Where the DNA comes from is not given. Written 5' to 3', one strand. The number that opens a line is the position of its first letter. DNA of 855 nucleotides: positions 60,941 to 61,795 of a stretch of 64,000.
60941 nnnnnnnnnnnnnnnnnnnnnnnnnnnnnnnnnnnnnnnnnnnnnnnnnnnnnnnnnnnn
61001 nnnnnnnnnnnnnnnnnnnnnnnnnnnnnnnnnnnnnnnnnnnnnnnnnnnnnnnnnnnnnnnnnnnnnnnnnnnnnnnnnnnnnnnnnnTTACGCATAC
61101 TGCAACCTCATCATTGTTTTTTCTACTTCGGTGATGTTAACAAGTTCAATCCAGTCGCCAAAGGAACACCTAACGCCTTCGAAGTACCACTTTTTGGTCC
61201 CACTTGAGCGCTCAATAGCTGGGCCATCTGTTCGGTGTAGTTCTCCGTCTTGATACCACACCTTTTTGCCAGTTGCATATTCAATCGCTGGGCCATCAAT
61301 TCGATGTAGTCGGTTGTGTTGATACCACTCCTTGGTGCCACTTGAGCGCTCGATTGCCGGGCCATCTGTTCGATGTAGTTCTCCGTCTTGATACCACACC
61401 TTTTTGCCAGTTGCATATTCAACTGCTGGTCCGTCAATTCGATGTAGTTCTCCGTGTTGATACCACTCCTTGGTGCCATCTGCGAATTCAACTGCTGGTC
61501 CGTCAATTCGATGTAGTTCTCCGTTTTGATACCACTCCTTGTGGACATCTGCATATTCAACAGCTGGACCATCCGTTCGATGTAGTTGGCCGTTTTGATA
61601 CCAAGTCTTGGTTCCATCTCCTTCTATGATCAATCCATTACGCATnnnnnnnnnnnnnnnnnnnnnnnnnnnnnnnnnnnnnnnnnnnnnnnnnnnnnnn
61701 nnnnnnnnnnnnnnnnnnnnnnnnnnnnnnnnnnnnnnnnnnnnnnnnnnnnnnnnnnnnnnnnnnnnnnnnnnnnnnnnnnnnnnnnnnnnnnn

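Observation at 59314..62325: Seven tandem, frame-overlapping MORN-variant (YwqK-like) repeat genes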

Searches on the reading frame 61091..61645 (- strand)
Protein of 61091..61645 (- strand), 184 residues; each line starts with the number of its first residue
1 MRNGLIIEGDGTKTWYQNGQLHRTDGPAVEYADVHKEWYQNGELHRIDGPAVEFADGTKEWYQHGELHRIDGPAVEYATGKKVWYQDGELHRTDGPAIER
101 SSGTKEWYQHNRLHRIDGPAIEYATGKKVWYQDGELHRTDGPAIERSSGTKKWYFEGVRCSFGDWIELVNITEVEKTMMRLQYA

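Call 4: search_protein_families(library=pfam, proteins=[window:61091-61645:-], max_evalue=1)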
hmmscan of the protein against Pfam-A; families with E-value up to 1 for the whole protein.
window:61091-61645:- (184 aa): 5 families
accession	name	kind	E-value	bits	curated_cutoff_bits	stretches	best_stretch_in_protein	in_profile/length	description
PF20530.3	DUF6745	-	2.3e-11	43.8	27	1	40-58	62-80/206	Domain of unknown function (DUF6745)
PF07234.17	Babuvirus_MP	-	0.024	15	27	0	74-97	49-72/117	Movement and RNA silencing protein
PF11061.14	Tsr0524-like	-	0.032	14.5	25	0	49-67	42-60/61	Cytochrome b6f, subunit Tsr0524-like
PF09356.15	Phage_BR0599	-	0.037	14.8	22.9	0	38-73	2-37/80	Phage conserved hypothetical protein BR0599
PF07661.19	MORN_2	-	0.11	13.2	29.6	0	13-22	6-15/22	MORN repeat variant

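Call 5: search_protein_families(library=phrogs, proteins=[window:61091-61645:-], max_evalue=0.01)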
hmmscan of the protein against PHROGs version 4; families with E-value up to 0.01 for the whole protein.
window:61091-61645:- (184 aa): 5 families
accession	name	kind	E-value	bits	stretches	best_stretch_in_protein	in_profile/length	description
phrog_28257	-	unknown function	9.7e-05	23.7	0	42-61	34-54/64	-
phrog_31813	-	unknown function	0.00037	20.6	0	127-159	221-254/378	-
phrog_8175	-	unknown function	0.0049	17.8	0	107-117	40-50/57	-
phrog_18818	-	unknown function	0.007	17.1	0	25-36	13-24/49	-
phrog_23065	-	unknown function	0.0097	17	0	58-79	29-50/134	-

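Call 7: search_protein_families(library=ncbifam, proteins=[window:61091-61645:-], max_evalue=1)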
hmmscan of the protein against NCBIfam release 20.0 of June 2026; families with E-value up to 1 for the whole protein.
window:61091-61645:- (184 aa): 3 families
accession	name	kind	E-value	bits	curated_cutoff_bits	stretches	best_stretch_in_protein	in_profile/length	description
NF008518.1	PRK11443.1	equivalog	0.0058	16.6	124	0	13-47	30-64/124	lipoprotein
NF050003.1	PetP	equivalog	0.08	13.1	65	0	49-67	42-60/60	cytochrome b6f subunit PetP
NF007623.0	PRK10279.1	equivalog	0.14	11.3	272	0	74-93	113-132/301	patatin-like phospholipase RssA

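Call 11: search_dna_similar(query=window:61091-61645:-, collection=phages, mode=protein, max_rows=40, max_evalue=0.001)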
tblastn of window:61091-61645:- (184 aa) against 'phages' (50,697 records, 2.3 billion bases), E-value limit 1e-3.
Records with a match: 5; places in all: 26; records where one place covers at least 80% of the query: 3.
Best place of each record, by identity: <60% 5.
By first word of the organism name: Celeribacter 2; Agrobacterium 2; uncultured 1.
By host as written in the record: Celeribacter sp. IMCC12053 2; Agrobacterium tumefaciens C58 2; - 1.
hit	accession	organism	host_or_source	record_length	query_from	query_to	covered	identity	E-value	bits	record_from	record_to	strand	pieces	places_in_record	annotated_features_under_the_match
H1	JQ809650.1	Celeribacter phage P12053L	Celeribacter sp. IMCC12053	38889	31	149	65%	56.2%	4e-18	170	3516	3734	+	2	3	hypothetical protein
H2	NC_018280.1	Celeribacter phage P12053L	Celeribacter sp. IMCC12053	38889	31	149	65%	56.2%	4e-18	170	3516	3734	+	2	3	hypothetical protein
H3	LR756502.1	uncultured phage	metagenomic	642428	9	157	81%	44.5%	1e-6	156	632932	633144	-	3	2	record has no annotation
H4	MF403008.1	Agrobacterium phage Atu_ph07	Agrobacterium tumefaciens C58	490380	6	160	83%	40.5%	4e-10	113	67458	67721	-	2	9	hypothetical protein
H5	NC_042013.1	Agrobacterium phage Atu_ph07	Agrobacterium tumefaciens C58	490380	6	160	83%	40.5%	4e-10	113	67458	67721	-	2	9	hypothetical protein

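Call 14: find_homologous_proteins(query=window:61091-61645:-, max_evalue=0.001)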
Query window:61091-61645:- (184 aa): 7343 proteins with E <= 0.001 among 8000 candidates; the best 120 are listed.
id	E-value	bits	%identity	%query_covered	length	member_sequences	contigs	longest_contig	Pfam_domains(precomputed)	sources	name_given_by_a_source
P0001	1.1e-78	281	54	82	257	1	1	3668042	-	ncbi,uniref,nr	ncbi:hypothetical protein [Novosphingobium sp. EMRT-2]|uniref:hypothetical protein n=1 Tax=Novosphin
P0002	4.9e-77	276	53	80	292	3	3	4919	PF20530.4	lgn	-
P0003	3.6e-75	270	37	91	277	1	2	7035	-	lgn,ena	-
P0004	1.7e-74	268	50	84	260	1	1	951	PF20530.4,PF13639.13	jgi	jgi:hypothetical protein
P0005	1.1e-73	265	49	80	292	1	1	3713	-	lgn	-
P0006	2.8e-73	264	46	82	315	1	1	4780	PF20530.4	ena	-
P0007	3.3e-73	264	45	83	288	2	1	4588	-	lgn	-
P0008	2.2e-71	258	49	77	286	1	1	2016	PF20530.4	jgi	-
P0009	3.2e-68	247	53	84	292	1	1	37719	PF24703.3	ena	-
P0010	8.9e-68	246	59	80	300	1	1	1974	-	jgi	jgi:hypothetical protein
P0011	1.3e-67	245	47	83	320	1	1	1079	-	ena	-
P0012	3.1e-67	244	49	83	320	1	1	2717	PF20530.4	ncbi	-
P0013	4.3e-67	244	49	82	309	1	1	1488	PF20530.4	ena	-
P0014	6.8e-67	243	55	97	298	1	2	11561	PF20530.4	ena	-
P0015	4.0e-66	240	63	76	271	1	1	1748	PF20530.4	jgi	-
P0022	1.4e-62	229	57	80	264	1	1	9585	PF20530.4,PF07661.20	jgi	jgi:hypothetical protein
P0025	2.1e-61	225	63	56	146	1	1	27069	PF20530.4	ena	-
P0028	1.7e-59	219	38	88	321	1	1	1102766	-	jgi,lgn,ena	-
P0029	2.7e-59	218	56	83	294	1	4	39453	PF24703.3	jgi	jgi:hypothetical protein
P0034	1.4e-58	216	55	60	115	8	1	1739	PF20530.4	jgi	jgi:hypothetical protein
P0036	2.2e-58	215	57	59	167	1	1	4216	-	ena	-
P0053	2.9e-55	205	52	95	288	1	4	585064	PF20530.4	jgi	jgi:hypothetical protein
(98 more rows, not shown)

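Call 18: find_encoding_contigs(protein=P0034, flank=10000, max_places=10)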
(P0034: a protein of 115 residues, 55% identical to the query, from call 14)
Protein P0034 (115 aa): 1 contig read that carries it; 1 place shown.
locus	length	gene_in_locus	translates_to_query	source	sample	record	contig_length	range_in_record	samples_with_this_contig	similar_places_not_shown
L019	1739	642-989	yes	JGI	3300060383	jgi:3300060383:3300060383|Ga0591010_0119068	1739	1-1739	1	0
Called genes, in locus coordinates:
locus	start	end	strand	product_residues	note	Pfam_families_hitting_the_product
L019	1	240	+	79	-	?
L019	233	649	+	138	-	-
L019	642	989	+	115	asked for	PF20530:DUF6745 (faint)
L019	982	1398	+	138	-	-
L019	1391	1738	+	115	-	PF20530:DUF6745 (faint)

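Call 21: get_annotated_region(hit=H4, flank=4000)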
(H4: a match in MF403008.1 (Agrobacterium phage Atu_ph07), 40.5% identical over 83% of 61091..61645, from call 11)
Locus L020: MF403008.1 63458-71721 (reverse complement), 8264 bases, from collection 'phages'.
description: Agrobacterium phage Atu_ph07, complete genome.
organism: Agrobacterium phage Atu_ph07 (NCBI taxid 2024264)
taxonomy: Viruses; Duplodnaviria; Heunggongvirae; Uroviricota; Caudoviricetes; Polybotosvirus; Polybotosvirus Atuph07
host: Agrobacterium tumefaciens C58; source: -; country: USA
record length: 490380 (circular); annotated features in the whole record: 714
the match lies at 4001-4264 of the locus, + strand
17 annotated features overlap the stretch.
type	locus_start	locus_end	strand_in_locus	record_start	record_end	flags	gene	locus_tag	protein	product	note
CDS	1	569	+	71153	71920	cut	-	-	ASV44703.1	putative type II DNA modification enzyme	-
CDS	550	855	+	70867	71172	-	-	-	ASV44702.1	hypothetical protein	-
CDS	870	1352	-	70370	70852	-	-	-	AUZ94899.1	hypothetical protein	-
CDS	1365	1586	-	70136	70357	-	-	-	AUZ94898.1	hypothetical protein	-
CDS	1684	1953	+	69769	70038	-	-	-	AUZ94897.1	hypothetical protein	-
CDS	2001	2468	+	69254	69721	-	-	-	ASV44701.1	hypothetical protein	-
CDS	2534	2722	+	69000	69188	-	-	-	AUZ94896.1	hypothetical protein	-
CDS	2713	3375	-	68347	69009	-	-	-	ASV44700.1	hypothetical protein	-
CDS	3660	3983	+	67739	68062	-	-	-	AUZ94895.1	hypothetical protein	-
CDS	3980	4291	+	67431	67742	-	-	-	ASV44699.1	hypothetical protein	-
CDS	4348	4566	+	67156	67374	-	-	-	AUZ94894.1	hypothetical protein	-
CDS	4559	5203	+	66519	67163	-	-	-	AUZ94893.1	hypothetical protein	-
CDS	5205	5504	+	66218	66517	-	-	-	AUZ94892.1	hypothetical protein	-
CDS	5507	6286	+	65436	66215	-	-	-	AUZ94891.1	hypothetical protein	-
CDS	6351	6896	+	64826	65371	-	-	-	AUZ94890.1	hypothetical protein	-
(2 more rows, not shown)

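Call 22: get_annotated_region(hit=H1, flank=3500)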
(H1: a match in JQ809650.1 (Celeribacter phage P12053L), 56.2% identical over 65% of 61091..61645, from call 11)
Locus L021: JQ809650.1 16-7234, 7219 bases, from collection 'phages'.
description: Celeribacter phage P12053L, complete genome.
organism: Celeribacter phage P12053L (NCBI taxid 1197951)
taxonomy: Viruses; Duplodnaviria; Heunggongvirae; Uroviricota; Caudoviricetes; Zobellviridae; Cobavirinae; Siovirus; Siovirus coreense
host: Celeribacter sp. IMCC12053; source: seawater; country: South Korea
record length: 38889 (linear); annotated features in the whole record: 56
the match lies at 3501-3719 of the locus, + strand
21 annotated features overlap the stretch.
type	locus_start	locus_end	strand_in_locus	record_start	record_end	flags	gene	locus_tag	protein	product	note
CDS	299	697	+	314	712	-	-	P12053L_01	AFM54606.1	hypothetical protein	-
CDS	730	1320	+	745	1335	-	-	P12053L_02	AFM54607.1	hypothetical protein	-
CDS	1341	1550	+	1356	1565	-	-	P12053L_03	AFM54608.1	hypothetical protein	containing helix-turn-helix domain; PF14090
CDS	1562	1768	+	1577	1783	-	-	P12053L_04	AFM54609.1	hypothetical protein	-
CDS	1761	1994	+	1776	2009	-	-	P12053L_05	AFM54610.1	hypothetical protein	-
CDS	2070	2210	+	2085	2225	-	-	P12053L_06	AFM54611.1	hypothetical protein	-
CDS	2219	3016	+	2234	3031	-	-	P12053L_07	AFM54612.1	thymidylate synthase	ThyX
CDS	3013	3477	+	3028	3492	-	-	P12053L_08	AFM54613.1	hypothetical protein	-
CDS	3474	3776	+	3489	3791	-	-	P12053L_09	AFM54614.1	hypothetical protein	-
CDS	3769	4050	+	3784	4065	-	-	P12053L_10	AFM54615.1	hypothetical protein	-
CDS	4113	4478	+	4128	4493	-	-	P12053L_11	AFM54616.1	hypothetical protein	-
CDS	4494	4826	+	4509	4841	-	-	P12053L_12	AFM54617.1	hypothetical protein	-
CDS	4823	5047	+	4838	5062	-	-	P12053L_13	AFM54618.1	hypothetical protein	-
CDS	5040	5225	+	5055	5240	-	-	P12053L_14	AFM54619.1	hypothetical protein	-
CDS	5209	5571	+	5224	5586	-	-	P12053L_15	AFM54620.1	hypothetical protein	-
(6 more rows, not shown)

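Call 31: predict_structure(alignment_id=A1)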
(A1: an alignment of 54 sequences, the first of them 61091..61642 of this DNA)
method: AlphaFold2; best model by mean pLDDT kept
length: 183 residues; sequences in the alignment: 54
mean_pLDDT: 97.3   pTM: 0.87
mean pLDDT of the five models: 97.3, 97.3, 97.0, 96.3, 95.4
residues with pLDDT >= 90: 181; 70-90: 2; 50-70: 0; < 50: 0
segments of 3 or more residues with pLDDT < 50: none
pLDDT, mean of each block of 10 residues (from residue 1): 94 98 97 98 97 98 97 98 98 97 98 97 98 97 98 98 97 97 92
secondary structure, 60 per line:
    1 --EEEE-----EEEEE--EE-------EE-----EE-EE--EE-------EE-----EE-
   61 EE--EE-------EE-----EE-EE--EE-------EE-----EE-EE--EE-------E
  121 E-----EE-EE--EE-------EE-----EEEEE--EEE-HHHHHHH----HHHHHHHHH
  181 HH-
elements in order: E3-6 E12-16 E150-154 E157-159 H161-167 H172-182

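Call 33: fold_search(model_id=the predicted structure, library=pdb)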
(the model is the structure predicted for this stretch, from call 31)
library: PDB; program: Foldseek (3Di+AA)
matches with E <= 10: 122; with E <= 0.001: 18
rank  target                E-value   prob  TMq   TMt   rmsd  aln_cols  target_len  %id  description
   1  6t68_A                2.5e-08  1.00  0.46  0.43   6.0       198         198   17  Crystal structure of Trypanosoma brucei Morn1 (released 2020-11-18)
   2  6t68_B                4.0e-07  1.00  0.46  0.44   5.9       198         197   17  Crystal structure of Trypanosoma brucei Morn1 (released 2020-11-18)
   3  6t4d                  7.3e-07  1.00  0.48  0.45   5.3       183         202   14  Crystal structure of Plasmodium falciparum Morn1 (released 2020-11-18)
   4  6t69                  7.7e-07  1.00  0.46  0.42   6.4       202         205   14  Crystal structure of Toxoplasma gondii Morn1(V shape) (released 2020-11-18)
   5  6t4r_CCC              1.9e-06  1.00  0.46  0.41   6.0       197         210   16  Crystal structure of Trypanosoma brucei Morn1 (released 2020-11-18)
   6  6t4r_AAA              5.8e-06  1.00  0.45  0.41   6.2       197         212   16  Crystal structure of Trypanosoma brucei Morn1 (released 2020-11-18)
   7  9uo9                  7.4e-06  1.00  0.47  0.35   9.6       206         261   16  Structure of mouse Junctophilin-2 (released 2026-01-21)
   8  6t6q_AAA              1.1e-05  1.00  0.51  0.46   4.7       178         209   16  Crystal structure of Toxoplasma gondii Morn1 (extended conformation). (released 2020-11-18)
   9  7rxe                  1.3e-05  1.00  0.33  0.22  10.4       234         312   13  Crystal structure of junctophilin-2 (released 2022-02-23)
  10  6t6q_BBB              1.4e-05  1.00  0.50  0.46   4.7       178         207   16  Crystal structure of Toxoplasma gondii Morn1 (extended conformation). (released 2020-11-18)
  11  6jle_A                7.1e-05  1.00  0.39  0.47   4.8       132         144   17  Crystal structure of MORN4/Myo3a complex (released 2019-07-24)
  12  7rxq_A                7.1e-05  1.00  0.46  0.34   8.3       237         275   12  Crystal structure of junctophilin-2 in complex with a CaV1.1 peptide (released 2022-02-23)
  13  7dmp_A                7.5e-05  1.00  0.45  0.44   6.0       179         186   14  Mouse radial spoke complex (released 2021-07-21)
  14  7jrj_F                2.2e-04  1.00  0.42  0.25   4.6       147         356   16  Chlamydomonas reinhardtii radial spoke head and neck (recombinant) (released 2020-12-16)
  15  7jr9_E                2.6e-04  1.00  0.48  0.49   5.4       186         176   13  Chlamydomonas reinhardtii radial spoke minimal head complex (released 2020-12-16)
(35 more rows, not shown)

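Call 34: search_solved_structures(query=A1, max_evalue=1, show_alignments=2)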
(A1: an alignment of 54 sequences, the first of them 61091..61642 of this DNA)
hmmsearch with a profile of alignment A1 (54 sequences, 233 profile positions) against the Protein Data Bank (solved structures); distinct sequences matched with E-value up to 1: 0.

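Call 36: search_protein_families(library=pfam, proteins=[P0009, P0029, P0022, P0001, P0014, P0036, P0025], max_evalue=0.001)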
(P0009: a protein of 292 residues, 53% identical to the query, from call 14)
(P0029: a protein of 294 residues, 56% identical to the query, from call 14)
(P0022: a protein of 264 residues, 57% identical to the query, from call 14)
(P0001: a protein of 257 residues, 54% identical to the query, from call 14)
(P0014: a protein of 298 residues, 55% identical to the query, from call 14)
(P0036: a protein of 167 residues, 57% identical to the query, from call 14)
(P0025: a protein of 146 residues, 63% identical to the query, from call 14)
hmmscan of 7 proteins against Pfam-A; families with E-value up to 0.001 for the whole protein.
P0009 (292 aa): 1 family
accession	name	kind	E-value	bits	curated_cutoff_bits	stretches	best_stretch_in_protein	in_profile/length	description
PF24703.2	DUF7666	-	2.7e-29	102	27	1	4-93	2-94/95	Domain of unknown function (DUF7666)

P0029 (294 aa): 2 families
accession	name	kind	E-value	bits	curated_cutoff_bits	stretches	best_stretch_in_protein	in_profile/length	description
PF24703.2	DUF7666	-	1.8e-28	99.3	27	1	1-89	1-92/95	Domain of unknown function (DUF7666)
PF20530.3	DUF6745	-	0.00038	20.2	27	0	155-173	62-80/206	Domain of unknown function (DUF6745)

P0022 (264 aa): 4 families
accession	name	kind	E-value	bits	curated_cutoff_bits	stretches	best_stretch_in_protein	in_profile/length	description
PF20530.3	DUF6745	-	2.3e-07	30.8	27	0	174-194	57-79/206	Domain of unknown function (DUF6745)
PF07661.19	MORN_2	-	1.6e-05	25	29.6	0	173-184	6-17/22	MORN repeat variant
PF14284.11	PcfJ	-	0.00013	22.3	25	1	2-71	72-145/147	PcfJ-like protein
PF08021.17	FAD_binding_9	-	0.00057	20.5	23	0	203-218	90-105/120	Siderophore-interacting FAD-binding domain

P0001 (257 aa): 0 families

P0014 (298 aa): 2 families
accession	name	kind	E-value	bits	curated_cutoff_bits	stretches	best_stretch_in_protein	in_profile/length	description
PF20530.3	DUF6745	-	1.1e-06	28.5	27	0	198-225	63-90/206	Domain of unknown function (DUF6745)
PF07202.18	Tcp10_C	-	0.00056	19.9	36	0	186-196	7-17/35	T-complex protein 10 C-terminus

P0036 (167 aa): 0 families

P0025 (146 aa): 2 families
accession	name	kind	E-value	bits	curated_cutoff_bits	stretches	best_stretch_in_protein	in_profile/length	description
PF20530.3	DUF6745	-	4e-09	36.5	27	1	80-131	56-106/206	Domain of unknown function (DUF6745)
PF07661.19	MORN_2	-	8.5e-05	22.8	29.6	0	11-24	2-15/22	MORN repeat variant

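Call 57: fold_search(model_id=the predicted structure, library=viral)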
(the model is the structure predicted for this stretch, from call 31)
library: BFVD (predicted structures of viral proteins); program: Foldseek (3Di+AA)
matches with E <= 10: 209; with E <= 0.001: 61
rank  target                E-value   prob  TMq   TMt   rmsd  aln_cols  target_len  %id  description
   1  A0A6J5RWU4            1.1e-22  1.00  0.51  0.42   7.6       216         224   43  Uncharacterized protein [uncultured Caudovirales phage]
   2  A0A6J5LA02            4.3e-19  1.00  0.70  0.76   4.2       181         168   38  Uncharacterized protein [uncultured Caudovirales phage]
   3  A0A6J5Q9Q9            4.6e-19  1.00  0.49  0.63   5.0       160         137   45  Uncharacterized protein [uncultured Caudovirales phage]
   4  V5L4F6                2.3e-17  1.00  0.74  0.27   2.9       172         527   41  (no name in the UniProt tables at hand)
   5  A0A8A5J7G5            1.2e-16  1.00  0.66  0.35   4.5       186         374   36  (no name in the UniProt tables at hand)
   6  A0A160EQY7            1.3e-16  1.00  0.75  0.58   6.2       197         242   34  Uncharacterized protein [Powai lake megavirus]
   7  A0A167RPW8            1.4e-16  1.00  0.74  0.46   2.7       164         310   41  Uncharacterized protein [Powai lake megavirus]
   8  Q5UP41                4.2e-16  1.00  0.75  0.26  10.4       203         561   34  Uncharacterized protein R871 [Acanthamoeba polyphaga mimivirus]
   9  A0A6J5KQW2            1.3e-15  1.00  0.59  0.73   0.7       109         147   50  Uncharacterized protein [uncultured Caudovirales phage]
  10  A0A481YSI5            6.5e-15  1.00  0.55  0.22   6.7       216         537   26  Uncharacterized protein [Marseillevirus LCMAC101]
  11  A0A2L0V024            2.0e-13  1.00  0.45  0.49  13.3       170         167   30  Uncharacterized protein [Agrobacterium phage Atu_ph07]
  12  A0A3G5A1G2            3.5e-13  1.00  0.61  0.85   4.3       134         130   31  MORN repeat-containing protein [Harvfovirus sp.]
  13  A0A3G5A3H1            5.9e-13  1.00  0.54  0.84   2.0       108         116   50  Uncharacterized protein [Harvfovirus sp.]
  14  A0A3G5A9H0            2.3e-12  1.00  0.56  0.45   1.5       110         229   49  DUF7666 domain-containing protein [Hyperionvirus sp.]
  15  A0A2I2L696            1.1e-11  1.00  0.64  0.41   5.2       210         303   30  Uncharacterized protein [Orpheovirus IHUMI-LCC2]
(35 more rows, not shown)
